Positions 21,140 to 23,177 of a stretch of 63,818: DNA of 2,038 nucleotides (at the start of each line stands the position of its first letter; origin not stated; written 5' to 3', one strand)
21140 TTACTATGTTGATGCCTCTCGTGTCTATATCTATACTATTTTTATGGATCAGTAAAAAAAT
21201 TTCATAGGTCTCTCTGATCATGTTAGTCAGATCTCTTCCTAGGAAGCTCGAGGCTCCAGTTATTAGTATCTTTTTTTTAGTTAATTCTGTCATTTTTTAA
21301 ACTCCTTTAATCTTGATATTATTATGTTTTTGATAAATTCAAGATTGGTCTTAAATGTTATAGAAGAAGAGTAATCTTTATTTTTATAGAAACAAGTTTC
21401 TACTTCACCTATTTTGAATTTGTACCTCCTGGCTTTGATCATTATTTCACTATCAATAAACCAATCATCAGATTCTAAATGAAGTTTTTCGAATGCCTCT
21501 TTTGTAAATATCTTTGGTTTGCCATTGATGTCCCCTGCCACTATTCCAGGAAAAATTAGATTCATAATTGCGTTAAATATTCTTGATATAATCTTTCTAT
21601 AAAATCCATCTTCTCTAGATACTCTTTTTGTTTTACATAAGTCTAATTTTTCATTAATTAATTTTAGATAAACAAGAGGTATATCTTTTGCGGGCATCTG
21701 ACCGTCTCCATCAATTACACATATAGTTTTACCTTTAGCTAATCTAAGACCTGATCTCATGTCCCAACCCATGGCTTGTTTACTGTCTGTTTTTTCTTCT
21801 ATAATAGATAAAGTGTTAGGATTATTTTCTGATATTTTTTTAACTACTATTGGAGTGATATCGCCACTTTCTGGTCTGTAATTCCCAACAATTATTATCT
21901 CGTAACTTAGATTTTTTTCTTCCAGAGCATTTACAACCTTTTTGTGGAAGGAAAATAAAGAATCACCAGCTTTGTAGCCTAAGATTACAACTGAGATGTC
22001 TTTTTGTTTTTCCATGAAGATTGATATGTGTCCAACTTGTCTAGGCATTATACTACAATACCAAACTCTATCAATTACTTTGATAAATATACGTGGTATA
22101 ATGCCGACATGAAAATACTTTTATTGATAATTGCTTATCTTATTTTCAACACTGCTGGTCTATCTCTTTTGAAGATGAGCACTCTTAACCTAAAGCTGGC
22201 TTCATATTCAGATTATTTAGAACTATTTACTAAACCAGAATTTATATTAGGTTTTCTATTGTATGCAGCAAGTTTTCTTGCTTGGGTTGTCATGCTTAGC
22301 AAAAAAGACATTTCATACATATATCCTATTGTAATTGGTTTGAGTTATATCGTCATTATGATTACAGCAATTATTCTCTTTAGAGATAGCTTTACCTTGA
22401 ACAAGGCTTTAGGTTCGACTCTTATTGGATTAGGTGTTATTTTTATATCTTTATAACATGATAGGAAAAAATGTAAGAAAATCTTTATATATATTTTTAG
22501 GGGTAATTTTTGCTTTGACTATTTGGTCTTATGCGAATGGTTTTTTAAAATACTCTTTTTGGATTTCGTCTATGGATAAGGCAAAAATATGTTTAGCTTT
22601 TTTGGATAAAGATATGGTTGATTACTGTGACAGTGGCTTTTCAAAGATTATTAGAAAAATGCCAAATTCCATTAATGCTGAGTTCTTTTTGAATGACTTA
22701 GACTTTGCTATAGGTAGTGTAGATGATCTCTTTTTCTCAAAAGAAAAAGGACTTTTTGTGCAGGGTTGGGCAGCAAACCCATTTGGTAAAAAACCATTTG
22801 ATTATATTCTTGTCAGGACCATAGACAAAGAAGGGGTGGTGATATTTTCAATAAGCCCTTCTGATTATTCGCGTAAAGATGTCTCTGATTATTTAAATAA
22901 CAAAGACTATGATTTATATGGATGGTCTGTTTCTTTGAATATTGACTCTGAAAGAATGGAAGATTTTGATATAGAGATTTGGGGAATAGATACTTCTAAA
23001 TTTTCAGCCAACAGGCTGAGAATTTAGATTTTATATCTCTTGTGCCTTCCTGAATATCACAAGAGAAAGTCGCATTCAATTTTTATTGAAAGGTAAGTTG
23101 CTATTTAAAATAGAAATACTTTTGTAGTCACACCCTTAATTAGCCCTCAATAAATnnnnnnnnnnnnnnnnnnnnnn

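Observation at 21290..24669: A lipid-linked sugar module (polyprenyl-P GT, small SMR-like flippase candidate, PMT/ArnT-type GT-C) lies head-to-head with the surface-protein genes, suggesting a surface-protein glycosylation system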

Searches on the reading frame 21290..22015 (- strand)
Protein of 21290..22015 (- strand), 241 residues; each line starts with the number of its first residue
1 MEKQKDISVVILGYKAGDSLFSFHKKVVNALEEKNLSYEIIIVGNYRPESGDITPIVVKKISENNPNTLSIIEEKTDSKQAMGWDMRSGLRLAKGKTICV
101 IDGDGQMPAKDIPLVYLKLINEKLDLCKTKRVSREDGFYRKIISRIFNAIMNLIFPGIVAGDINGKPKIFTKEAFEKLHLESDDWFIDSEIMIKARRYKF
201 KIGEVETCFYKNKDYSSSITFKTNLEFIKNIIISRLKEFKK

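Call 3: search_protein_families(library=pfam, proteins=[window:21290-22015:-], max_evalue=0.01)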
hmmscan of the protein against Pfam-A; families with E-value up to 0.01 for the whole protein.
window:21290-22015:- (241 aa): 1 family
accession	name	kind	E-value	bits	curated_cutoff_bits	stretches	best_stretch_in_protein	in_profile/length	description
PF00535.33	Glycos_transf_2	-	3.1e-07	30.9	23.3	1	8-177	1-166/168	Glycosyl transferase family 2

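Call 4: search_protein_families(library=ncbifam, proteins=[window:21290-22015:-], max_evalue=0.01)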
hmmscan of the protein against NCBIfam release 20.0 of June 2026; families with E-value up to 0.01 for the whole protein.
window:21290-22015:- (241 aa): 5 families
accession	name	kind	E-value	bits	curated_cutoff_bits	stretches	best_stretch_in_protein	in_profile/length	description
NF007986.1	PRK10714.1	equivalog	6.1e-13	48.5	529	1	2-152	3-147/316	undecaprenyl-phosphate 4-deoxy-4-formamido-L-arabinose transferase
TIGR04182.1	glyco_TIGR04182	equivalog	8e-08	32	325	1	81-216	59-197/293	S-layer glycoprotein N-glycosyltransferase AglJ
NF038302.1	EPS_HpsE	equivalog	2.7e-07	29.8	300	1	6-110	2-101/307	hormogonium polysaccharide biosynthesis glycosyltransferase HpsE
NF047588.1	GlcsyltransPgfSStrep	equivalog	4.4e-07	29.4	500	1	7-155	3-145/308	glycosyltransferase PgfS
TIGR03937.1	PgaC_IcaA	equivalog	0.00029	19.9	422.3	1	3-107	43-138/407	poly-beta-1,6-N-acetyl-D-glucosamine synthase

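Call 52: find_homologous_proteins(query=window:21290-22015:-, max_evalue=1e-10)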
Query window:21290-22015:- (241 aa): 704 proteins with E <= 1e-10 among 1214 candidates; the best 120 are listed.
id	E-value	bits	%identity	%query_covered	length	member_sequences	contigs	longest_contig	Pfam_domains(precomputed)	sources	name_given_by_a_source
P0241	1.5e-95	337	63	100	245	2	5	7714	PF00535.33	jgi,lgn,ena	-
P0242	8.2e-95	335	64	97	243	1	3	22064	PF13641.13,PF00535.33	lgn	-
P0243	4.4e-94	332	64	98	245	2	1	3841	PF13641.13,PF00535.33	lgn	-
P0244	1.7e-93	331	64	97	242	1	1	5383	PF13641.13,PF00535.33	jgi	-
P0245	2.6e-93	330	65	96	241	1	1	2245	PF00535.33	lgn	-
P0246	3.5e-93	329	63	98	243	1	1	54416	PF13641.13,PF00535.33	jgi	jgi:glycosyltransferase involved in cell wall biosynthesis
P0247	7.9e-91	322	63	97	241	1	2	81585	PF13641.13,PF00535.33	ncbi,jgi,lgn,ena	-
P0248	8.0e-90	318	62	96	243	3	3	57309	PF13641.13,PF00535.33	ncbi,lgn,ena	-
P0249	8.7e-90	318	62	98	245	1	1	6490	PF13641.13,PF00535.33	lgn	-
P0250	9.1e-89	315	61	98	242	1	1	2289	PF00535.33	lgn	-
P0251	2.2e-88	314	60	99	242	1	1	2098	PF00535.33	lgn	-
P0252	3.5e-88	313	61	98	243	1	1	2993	PF00535.33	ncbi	-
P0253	5.8e-88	312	61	97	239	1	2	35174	PF00535.33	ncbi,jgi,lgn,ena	-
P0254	7.6e-88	312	60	98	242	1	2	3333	PF13641.13,PF00535.33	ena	-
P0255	9.0e-88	312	62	98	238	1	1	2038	PF13641.13,PF00535.33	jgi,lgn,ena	-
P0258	3.2e-87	310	60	100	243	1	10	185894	PF00535.33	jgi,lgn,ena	-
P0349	8.6e-64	233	49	98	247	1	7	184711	PF00535.33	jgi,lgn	jgi:glycosyltransferase involved in cell wall biosynthesis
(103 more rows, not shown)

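Call 53: find_encoding_contigs(protein=P0247, flank=5000, max_places=1)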
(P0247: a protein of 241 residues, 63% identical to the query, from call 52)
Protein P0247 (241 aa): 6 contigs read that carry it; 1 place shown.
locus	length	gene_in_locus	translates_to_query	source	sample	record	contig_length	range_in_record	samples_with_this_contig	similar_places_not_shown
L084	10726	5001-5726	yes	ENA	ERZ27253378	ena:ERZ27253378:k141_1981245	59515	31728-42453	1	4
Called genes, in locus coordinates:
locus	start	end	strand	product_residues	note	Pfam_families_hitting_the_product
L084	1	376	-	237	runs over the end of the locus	PF05148:Methyltransf_8, PF01209:Ubie_methyltran (weak), PF08241:Methyltransf_11, PF13649:Methyltransf_25 (weak), PF13847:Methyltransf_31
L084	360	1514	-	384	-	PF13439:Glyco_transf_4, PF13579:Glyco_trans_4_4 (weak), PF20706:GT4-conflict, PF00534:Glycos_transf_1, PF00982:Glyco_transf_20 (weak), PF13692:Glyco_trans_1_4, PF13524:Glyco_trans_1_2 (weak)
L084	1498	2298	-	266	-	PF01209:Ubie_methyltran, PF13489:Methyltransf_23, PF07021:MetW (weak), PF08241:Methyltransf_11, PF08242:Methyltransf_12, PF13649:Methyltransf_25, PF13847:Methyltransf_31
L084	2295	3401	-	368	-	PF13439:Glyco_transf_4, PF13579:Glyco_trans_4_4 (weak), PF20706:GT4-conflict (weak), PF00534:Glycos_transf_1, PF13692:Glyco_trans_1_4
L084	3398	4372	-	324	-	PF01073:3Beta_HSD, PF01370:Epimerase, PF02719:Polysacc_synt_2, PF04321:RmlD_sub_bind, PF16363:GDP_Man_Dehyd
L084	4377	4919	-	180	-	PF00908:dTDP_sugar_isom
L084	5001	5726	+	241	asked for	PF00535:Glycos_transf_2, PF13641:Glyco_tranf_2_3 (weak)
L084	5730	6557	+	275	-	PF01073:3Beta_HSD, PF01370:Epimerase, PF02719:Polysacc_synt_2 (weak), PF04321:RmlD_sub_bind, PF05368:NmrA (weak), PF07993:NAD_binding_4 (faint), PF13460:NAD_binding_10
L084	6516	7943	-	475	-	-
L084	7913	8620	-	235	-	PF00535:Glycos_transf_2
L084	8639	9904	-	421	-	PF08421:Methyltransf_13, PF13489:Methyltransf_23, PF08484:Methyltransf_14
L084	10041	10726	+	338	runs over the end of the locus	PF01073:3Beta_HSD, PF01370:Epimerase, PF02719:Polysacc_synt_2, PF04321:RmlD_sub_bind, PF16363:GDP_Man_Dehyd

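Call 54: find_encoding_contigs(protein=P0258, flank=5000, max_places=1)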
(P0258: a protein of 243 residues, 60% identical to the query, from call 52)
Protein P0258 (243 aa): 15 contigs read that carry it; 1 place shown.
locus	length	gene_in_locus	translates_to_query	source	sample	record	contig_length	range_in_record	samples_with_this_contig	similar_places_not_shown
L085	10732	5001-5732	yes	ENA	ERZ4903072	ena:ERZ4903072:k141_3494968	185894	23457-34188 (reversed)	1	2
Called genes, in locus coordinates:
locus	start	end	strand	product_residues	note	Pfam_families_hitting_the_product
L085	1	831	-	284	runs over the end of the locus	PF05148:Methyltransf_8 (weak), PF13489:Methyltransf_23 (weak), PF01209:Ubie_methyltran (faint), PF08241:Methyltransf_11, PF08242:Methyltransf_12 (faint), PF13847:Methyltransf_31, PF13649:Methyltransf_25 (weak)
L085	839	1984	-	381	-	PF13439:Glyco_transf_4, PF13579:Glyco_trans_4_4 (weak), PF00534:Glycos_transf_1, PF20706:GT4-conflict (weak), PF13692:Glyco_trans_1_4, PF13524:Glyco_trans_1_2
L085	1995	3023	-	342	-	PF01370:Epimerase, PF04321:RmlD_sub_bind, PF05368:NmrA, PF16363:GDP_Man_Dehyd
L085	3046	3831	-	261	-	PF01209:Ubie_methyltran, PF13489:Methyltransf_23, PF02353:CMAS (weak), PF07021:MetW (weak), PF13649:Methyltransf_25, PF13847:Methyltransf_31, PF08241:Methyltransf_11, PF08242:Methyltransf_12, +1 more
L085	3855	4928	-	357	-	PF13439:Glyco_transf_4, PF13477:Glyco_trans_4_2 (faint), PF13579:Glyco_trans_4_4, PF20706:GT4-conflict, PF00534:Glycos_transf_1, PF13692:Glyco_trans_1_4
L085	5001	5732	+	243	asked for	PF00535:Glycos_transf_2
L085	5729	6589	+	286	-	PF01073:3Beta_HSD, PF01370:Epimerase, PF02719:Polysacc_synt_2, PF04321:RmlD_sub_bind, PF05368:NmrA, PF13460:NAD_binding_10, PF16363:GDP_Man_Dehyd (weak), PF07993:NAD_binding_4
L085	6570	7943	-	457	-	PF26626:DUF8201 (weak)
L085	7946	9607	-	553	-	PF02366:PMT (weak), PF13231:PMT_2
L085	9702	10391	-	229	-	PF03141:Methyltransf_29, PF13489:Methyltransf_23, PF07021:MetW, PF13847:Methyltransf_31, PF08241:Methyltransf_11, PF08242:Methyltransf_12, PF13649:Methyltransf_25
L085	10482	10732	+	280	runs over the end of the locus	PF01370:Epimerase, PF04321:RmlD_sub_bind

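Call 55: find_encoding_contigs(protein=P0349, flank=5000, max_places=1)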
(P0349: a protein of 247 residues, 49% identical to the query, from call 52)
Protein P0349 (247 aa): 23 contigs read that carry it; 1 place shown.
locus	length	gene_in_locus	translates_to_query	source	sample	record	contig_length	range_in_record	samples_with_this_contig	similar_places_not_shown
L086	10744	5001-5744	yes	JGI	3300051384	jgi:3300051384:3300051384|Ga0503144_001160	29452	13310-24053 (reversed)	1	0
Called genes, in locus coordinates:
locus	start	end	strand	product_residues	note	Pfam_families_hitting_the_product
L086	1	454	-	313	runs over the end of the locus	PF01259:SAICAR_synt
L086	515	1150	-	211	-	PF13424:TPR_12 (faint)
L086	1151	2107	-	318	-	PF00092:VWA, PF13519:VWA_2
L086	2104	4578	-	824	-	PF02585:PIG-L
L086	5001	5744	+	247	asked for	PF00535:Glycos_transf_2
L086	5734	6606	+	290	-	PF01370:Epimerase, PF04321:RmlD_sub_bind (faint), PF07993:NAD_binding_4 (weak), PF13460:NAD_binding_10, PF02719:Polysacc_synt_2, PF01073:3Beta_HSD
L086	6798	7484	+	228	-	PF04402:SIMPL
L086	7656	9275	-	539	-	PF12741:SusD-like, PF12771:SusD-like_2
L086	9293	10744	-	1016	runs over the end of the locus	PF13620:CarboxypepD_reg, PF13715:CarbopepD_reg_2, PF07715:Plug, PF00593:TonB_dep_Rec_b-barrel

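Call 68: search_protein_families(library=pfam, proteins=[L085:6570-7943:-], max_evalue=1)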
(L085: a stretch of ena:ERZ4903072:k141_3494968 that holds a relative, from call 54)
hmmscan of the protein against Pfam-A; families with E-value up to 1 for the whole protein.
L085:6570-7943:- (457 aa): 1 family
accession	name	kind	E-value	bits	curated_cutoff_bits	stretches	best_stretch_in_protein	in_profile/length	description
PF13231.12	PMT_2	-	0.0054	17.4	26.1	1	94-236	15-160/160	Dolichyl-phosphate-mannose-protein mannosyltransferase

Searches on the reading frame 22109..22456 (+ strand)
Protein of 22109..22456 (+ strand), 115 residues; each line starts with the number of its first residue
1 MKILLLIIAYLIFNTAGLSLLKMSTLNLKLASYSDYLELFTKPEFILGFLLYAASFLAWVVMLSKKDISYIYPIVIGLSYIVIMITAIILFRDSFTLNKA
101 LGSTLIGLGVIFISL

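Call 3: search_protein_families(library=pfam, proteins=[window:22109-22456:+], max_evalue=0.01)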
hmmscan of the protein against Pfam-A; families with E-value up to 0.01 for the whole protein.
window:22109-22456:+ (115 aa): 2 families
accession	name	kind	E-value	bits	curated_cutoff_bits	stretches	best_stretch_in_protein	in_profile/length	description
PF10639.15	TMEM234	-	9.9e-06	26.1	30.1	1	32-113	31-112/113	Putative transmembrane family 234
PF00893.25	Multi_Drug_Res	-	0.0016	19.4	23.7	1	36-106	22-93/93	Small Multidrug Resistance protein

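Call 4: search_protein_families(library=ncbifam, proteins=[window:22109-22456:+], max_evalue=0.01)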
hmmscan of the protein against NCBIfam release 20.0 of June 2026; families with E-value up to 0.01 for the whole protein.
window:22109-22456:+ (115 aa): 2 families
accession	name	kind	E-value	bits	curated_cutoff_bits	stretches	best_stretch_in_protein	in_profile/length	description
NF002816.2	PRK02971.1-2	equivalog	1.4e-08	35.2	99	1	3-114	7-117/120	4-amino-4-deoxy-L-arabinose-phosphoundecaprenol flippase subunit ArnF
NF011625.2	PRK15051.1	equivalog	0.0034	17.6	92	1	4-113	4-107/111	4-amino-4-deoxy-L-arabinose-phosphoundecaprenol flippase subunit ArnE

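Call 60: search_solved_structures(query=window:22109-22456:+, max_evalue=10)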
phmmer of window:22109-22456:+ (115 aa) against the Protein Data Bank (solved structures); distinct sequences matched with E-value up to 10: 0.

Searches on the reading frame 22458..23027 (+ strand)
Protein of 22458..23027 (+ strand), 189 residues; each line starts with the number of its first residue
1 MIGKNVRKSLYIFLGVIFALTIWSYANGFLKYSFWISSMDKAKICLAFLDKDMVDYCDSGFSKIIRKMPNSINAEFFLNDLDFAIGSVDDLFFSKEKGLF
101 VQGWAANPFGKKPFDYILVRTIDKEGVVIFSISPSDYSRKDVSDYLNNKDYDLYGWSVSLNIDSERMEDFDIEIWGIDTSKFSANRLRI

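Call 3: search_protein_families(library=pfam, proteins=[window:22458-23027:+], max_evalue=0.01)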
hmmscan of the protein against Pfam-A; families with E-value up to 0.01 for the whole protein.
window:22458-23027:+ (189 aa): 0 families

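Call 4: search_protein_families(library=ncbifam, proteins=[window:22458-23027:+], max_evalue=0.01)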
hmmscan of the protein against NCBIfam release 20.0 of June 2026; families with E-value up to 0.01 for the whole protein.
window:22458-23027:+ (189 aa): 0 families

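Call 68: search_protein_families(library=pfam, proteins=[window:22458-23027:+], max_evalue=1)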
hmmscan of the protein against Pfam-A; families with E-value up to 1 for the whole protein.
window:22458-23027:+ (189 aa): 0 families
